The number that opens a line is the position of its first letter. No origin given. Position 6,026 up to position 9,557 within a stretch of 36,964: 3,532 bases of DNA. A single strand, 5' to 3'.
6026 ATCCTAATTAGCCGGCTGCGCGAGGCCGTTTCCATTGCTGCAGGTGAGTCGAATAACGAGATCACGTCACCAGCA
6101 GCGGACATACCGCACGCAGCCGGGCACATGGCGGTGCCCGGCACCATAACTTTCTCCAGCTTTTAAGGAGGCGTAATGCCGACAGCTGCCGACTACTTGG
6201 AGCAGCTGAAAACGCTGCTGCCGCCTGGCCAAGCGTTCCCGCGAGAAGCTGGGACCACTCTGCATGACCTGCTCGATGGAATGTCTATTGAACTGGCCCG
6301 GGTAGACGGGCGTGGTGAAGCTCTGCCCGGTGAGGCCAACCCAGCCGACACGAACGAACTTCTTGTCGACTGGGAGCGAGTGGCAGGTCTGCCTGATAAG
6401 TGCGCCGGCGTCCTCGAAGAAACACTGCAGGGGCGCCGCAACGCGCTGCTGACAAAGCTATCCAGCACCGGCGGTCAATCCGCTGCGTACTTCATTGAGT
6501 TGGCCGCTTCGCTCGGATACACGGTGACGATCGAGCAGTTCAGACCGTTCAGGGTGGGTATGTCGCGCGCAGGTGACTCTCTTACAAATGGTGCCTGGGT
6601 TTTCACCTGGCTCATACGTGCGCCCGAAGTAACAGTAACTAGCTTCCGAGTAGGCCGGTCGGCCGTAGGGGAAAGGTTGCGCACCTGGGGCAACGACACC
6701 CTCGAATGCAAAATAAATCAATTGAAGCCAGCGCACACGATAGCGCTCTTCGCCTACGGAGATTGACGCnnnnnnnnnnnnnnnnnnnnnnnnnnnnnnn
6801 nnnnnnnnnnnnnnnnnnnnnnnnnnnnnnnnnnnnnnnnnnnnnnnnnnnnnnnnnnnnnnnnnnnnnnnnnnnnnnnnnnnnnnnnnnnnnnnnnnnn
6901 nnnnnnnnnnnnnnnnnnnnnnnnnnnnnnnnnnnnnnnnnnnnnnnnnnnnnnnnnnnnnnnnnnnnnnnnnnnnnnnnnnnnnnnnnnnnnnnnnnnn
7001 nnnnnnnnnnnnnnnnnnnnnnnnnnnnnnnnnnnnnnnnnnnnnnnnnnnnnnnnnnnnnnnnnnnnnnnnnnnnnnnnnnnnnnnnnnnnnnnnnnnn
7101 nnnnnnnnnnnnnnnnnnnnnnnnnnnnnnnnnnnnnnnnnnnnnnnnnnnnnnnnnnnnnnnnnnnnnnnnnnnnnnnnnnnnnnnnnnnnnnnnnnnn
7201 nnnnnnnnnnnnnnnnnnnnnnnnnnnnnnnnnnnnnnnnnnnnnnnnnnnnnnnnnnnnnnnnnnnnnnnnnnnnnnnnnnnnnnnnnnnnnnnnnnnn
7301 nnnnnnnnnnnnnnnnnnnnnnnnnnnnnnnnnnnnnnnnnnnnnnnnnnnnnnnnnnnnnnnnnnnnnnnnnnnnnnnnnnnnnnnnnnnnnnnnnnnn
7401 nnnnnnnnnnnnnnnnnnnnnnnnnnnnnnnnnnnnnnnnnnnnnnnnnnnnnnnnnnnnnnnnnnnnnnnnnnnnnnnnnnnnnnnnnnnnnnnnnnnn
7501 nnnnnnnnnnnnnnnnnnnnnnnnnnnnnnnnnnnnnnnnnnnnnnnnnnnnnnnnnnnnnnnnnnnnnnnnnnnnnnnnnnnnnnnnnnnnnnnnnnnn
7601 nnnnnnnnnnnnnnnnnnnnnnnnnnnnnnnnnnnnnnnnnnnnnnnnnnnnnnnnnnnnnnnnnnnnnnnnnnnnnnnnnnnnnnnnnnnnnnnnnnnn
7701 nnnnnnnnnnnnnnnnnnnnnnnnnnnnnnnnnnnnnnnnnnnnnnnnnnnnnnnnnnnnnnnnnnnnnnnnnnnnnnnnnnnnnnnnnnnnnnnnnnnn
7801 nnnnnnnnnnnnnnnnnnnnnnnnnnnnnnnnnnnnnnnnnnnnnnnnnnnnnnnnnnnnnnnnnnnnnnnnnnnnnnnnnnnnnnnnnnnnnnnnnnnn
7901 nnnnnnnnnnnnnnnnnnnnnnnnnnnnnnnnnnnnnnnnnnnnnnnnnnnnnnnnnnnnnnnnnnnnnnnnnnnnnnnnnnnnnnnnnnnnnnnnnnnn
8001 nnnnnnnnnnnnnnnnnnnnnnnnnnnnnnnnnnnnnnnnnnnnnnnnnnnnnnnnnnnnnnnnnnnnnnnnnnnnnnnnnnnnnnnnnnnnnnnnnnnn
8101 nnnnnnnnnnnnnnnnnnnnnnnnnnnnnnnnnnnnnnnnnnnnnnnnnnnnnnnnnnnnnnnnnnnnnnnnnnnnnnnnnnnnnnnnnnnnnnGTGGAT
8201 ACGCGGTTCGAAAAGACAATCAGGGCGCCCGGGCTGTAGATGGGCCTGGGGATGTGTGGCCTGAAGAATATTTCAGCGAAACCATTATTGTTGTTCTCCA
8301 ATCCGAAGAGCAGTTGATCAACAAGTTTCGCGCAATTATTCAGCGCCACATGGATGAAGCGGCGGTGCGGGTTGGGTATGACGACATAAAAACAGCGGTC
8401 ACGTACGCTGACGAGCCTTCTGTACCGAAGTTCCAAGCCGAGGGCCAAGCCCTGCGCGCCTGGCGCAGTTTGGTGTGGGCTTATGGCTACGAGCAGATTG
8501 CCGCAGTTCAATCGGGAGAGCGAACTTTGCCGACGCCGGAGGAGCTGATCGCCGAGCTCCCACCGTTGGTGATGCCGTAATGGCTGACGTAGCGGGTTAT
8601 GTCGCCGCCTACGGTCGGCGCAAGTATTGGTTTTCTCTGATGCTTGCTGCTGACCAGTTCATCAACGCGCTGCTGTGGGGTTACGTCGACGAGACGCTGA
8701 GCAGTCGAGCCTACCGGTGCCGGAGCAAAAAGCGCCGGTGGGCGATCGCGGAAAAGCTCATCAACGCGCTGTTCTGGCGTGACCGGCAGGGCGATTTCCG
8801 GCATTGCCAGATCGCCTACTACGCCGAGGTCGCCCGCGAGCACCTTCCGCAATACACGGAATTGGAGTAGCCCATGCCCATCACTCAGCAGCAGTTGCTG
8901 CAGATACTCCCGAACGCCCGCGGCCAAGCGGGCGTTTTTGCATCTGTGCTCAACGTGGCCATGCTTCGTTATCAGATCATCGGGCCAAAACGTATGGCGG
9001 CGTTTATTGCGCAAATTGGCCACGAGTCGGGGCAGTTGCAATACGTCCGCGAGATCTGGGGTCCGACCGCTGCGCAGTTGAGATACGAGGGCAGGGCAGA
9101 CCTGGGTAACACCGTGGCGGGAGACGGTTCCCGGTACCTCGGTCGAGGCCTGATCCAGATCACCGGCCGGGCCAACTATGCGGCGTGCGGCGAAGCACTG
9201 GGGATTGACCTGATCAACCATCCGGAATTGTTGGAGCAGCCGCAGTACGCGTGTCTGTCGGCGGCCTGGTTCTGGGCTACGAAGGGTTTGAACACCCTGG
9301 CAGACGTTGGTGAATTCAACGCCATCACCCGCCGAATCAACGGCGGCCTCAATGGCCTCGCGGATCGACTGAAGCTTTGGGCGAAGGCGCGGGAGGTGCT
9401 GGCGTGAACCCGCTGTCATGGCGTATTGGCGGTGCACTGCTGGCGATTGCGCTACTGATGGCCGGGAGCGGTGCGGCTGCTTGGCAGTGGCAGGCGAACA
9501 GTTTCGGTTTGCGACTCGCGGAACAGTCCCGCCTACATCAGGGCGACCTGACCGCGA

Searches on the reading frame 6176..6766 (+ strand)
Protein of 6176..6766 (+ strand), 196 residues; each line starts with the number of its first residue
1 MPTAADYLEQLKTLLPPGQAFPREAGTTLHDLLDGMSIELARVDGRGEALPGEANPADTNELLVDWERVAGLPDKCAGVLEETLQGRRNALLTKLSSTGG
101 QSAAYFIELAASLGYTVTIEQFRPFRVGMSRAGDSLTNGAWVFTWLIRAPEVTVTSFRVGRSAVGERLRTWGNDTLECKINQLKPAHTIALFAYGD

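Call 64: search_protein_families(library=pfam, proteins=[window:6176-6766:+], max_evalue=0.00001)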
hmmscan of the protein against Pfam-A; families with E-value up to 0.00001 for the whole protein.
window:6176-6766:+ (196 aa): 1 family
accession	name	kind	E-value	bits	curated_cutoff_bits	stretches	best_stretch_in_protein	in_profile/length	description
PF10076.14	Phage_Mu_Gp48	-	6.5e-31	107.6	37.4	1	10-194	2-149/150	Bacteriophage Mu-like, Gp48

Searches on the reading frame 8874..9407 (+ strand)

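Call 64: search_protein_families(library=pfam, proteins=[window:8874-9407:+], max_evalue=0.00001)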
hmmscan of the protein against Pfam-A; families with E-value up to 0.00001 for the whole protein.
window:8874-9407:+ (177 aa): 1 family
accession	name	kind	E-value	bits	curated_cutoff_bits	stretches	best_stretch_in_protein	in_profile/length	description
PF00182.24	Glyco_hydro_19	-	1.8e-12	48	25.5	1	39-137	51-157/232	Chitinase class I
